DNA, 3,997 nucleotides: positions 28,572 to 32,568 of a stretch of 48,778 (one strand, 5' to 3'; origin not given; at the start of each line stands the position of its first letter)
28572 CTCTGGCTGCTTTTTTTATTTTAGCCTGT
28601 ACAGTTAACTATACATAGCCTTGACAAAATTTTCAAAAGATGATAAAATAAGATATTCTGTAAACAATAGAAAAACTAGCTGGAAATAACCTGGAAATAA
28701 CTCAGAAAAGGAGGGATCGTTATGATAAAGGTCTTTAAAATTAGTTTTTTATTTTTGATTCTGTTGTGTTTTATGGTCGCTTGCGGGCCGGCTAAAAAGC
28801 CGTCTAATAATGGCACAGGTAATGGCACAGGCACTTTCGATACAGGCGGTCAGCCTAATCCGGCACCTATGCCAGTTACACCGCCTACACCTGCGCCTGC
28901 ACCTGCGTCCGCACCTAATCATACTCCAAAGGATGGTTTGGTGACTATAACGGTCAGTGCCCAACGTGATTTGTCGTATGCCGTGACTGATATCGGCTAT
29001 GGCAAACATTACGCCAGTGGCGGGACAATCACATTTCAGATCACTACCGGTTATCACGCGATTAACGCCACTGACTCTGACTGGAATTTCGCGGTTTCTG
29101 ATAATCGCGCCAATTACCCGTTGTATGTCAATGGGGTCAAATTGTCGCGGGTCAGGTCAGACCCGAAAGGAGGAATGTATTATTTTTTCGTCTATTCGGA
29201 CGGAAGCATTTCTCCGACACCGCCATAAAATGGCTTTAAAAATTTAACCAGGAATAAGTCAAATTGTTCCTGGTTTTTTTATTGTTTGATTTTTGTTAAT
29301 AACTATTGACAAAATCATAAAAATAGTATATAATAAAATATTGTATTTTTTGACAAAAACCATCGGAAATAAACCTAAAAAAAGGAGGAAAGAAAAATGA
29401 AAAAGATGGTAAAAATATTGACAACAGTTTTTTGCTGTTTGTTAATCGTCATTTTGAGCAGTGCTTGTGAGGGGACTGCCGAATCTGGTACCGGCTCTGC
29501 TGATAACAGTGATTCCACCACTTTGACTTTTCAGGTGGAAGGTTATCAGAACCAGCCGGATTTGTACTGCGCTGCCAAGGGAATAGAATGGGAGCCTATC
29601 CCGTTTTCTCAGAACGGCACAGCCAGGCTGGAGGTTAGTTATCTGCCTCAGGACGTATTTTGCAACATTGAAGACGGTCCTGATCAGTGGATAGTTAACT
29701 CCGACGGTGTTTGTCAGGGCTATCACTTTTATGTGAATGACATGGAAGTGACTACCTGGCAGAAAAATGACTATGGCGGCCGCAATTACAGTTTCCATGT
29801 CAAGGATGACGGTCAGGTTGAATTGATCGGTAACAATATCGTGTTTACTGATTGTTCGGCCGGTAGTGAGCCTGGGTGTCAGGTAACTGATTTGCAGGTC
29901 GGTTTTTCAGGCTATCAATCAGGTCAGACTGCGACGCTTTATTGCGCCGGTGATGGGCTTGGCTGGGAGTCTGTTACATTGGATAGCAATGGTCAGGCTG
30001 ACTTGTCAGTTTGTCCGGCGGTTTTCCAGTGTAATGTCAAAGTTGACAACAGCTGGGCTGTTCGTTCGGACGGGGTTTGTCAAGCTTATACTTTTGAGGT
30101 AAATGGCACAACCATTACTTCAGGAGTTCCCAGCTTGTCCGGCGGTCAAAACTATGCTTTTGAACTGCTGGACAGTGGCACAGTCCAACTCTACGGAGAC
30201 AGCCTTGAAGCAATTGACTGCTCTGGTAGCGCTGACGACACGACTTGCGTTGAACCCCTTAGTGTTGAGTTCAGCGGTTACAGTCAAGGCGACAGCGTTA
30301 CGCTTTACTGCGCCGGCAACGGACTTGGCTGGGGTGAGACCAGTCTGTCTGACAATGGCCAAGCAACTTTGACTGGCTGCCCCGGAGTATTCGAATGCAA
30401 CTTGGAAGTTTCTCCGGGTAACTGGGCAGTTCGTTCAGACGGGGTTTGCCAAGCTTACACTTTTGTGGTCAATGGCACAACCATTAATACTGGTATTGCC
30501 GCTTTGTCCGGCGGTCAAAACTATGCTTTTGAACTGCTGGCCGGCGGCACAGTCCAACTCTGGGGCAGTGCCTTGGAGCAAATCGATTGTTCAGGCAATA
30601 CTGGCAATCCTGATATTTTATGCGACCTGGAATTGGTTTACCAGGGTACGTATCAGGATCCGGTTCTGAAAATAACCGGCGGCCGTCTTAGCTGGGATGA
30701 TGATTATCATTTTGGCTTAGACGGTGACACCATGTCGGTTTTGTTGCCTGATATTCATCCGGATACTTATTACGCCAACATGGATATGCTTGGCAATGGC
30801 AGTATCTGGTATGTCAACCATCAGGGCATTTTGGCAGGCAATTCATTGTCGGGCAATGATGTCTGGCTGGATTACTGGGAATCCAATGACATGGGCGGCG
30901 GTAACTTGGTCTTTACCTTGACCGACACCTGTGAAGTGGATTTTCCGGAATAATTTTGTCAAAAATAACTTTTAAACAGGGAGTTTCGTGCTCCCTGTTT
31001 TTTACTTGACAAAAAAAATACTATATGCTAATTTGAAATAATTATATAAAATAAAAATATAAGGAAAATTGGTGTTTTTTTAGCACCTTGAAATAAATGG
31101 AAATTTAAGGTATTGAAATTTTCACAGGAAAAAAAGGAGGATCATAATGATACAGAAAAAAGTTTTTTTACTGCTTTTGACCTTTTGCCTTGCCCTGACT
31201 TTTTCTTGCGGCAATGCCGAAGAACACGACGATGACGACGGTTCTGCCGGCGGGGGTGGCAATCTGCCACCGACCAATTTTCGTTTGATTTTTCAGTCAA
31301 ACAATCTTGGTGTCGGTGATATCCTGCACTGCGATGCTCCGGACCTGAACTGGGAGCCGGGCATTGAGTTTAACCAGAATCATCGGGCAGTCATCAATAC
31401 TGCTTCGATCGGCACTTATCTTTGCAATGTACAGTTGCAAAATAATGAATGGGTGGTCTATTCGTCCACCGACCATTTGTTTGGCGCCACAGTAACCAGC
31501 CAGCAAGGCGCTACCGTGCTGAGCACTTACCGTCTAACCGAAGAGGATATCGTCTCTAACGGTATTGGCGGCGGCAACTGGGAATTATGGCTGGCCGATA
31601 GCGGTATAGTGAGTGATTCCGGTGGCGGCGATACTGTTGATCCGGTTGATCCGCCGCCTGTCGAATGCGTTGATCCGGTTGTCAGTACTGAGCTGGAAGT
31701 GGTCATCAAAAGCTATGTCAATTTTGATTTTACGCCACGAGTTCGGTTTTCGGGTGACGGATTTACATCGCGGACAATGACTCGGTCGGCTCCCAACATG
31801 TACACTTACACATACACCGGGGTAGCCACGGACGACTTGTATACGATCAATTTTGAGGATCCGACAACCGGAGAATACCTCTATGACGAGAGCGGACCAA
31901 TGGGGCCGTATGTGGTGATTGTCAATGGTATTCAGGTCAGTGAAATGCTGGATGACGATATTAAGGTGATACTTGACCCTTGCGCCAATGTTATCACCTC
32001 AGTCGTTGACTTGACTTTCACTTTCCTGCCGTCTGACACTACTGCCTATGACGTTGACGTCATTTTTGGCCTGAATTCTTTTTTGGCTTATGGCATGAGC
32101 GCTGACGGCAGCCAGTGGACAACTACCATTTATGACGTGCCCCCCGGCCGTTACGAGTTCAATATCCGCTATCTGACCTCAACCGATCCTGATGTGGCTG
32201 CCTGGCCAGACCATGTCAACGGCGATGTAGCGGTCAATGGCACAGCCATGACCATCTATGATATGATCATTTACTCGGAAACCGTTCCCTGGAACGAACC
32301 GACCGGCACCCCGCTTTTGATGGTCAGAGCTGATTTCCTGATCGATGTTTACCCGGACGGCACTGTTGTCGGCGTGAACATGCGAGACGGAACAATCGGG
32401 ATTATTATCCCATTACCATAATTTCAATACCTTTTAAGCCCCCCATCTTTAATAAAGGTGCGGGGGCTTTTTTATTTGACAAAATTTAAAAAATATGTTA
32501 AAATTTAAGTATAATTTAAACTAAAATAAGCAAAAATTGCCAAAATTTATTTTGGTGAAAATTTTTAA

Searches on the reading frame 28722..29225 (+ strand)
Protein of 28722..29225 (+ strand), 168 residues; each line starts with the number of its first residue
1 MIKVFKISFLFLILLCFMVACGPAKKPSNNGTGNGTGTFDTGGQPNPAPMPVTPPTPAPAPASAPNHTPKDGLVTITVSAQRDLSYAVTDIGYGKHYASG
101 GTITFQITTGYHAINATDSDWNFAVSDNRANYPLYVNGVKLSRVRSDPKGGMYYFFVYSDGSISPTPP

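Call 5: search_protein_families(library=pfam, proteins=[window:28722-29225:+], max_evalue=1)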
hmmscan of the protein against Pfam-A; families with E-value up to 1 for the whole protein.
window:28722-29225:+ (168 aa): 1 family
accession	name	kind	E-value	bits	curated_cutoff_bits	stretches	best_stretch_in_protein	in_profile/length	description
PF16101.10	PRIMA1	-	0.076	13.2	38.6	1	5-75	18-89/158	Proline-rich membrane anchor 1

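Call 20: search_protein_families(library=ncbifam, proteins=[window:28722-29225:+], max_evalue=1)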
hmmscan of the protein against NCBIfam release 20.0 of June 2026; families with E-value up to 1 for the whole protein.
window:28722-29225:+ (168 aa): 4 families
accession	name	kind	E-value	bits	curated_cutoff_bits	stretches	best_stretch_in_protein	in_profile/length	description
NF041057.1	Rcas_1661_fam_Se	equivalog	0.01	15.4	190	1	11-81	2-59/247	Rcas_1661 family thioredoxin-like (seleno)lipoprotein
NF058595.1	invert_tail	domain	0.035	14.4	37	1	8-38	59-92/113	lipo-invert putative C-terminal anchoring domain-containing protein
NF037973.1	metallo_SslE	exception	0.057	10.7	3000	1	31-108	52-128/1519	lipoprotein metalloprotease SslE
NF053819.1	EF0750_LPXTG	subfamily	0.19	12.3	47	1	6-61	6-61/105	EF2685/EF0750 family sortase-dependent surface protein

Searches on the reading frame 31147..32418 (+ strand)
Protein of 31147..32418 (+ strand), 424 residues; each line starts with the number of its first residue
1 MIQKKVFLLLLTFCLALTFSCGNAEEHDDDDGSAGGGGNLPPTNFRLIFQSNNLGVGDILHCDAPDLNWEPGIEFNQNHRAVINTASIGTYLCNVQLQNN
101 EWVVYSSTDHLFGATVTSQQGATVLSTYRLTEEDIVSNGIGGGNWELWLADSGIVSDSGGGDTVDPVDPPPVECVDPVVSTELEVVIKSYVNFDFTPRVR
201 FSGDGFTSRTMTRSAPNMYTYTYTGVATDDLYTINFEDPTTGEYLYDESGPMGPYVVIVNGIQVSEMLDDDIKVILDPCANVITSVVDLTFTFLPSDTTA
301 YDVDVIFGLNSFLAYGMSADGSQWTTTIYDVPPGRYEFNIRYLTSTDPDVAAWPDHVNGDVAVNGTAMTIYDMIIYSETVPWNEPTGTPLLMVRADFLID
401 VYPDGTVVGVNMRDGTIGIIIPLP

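Call 5: search_protein_families(library=pfam, proteins=[window:31147-32418:+], max_evalue=1)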
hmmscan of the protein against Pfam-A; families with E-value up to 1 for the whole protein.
window:31147-32418:+ (424 aa): 1 family
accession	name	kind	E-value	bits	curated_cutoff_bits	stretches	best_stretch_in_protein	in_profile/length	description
PF22184.2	CBM_56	-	0.31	11.7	27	0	288-334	10-57/75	Carbohydrate binding module family 56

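Call 20: search_protein_families(library=ncbifam, proteins=[window:31147-32418:+], max_evalue=1)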
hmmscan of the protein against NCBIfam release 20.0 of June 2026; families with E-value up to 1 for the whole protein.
window:31147-32418:+ (424 aa): 0 families
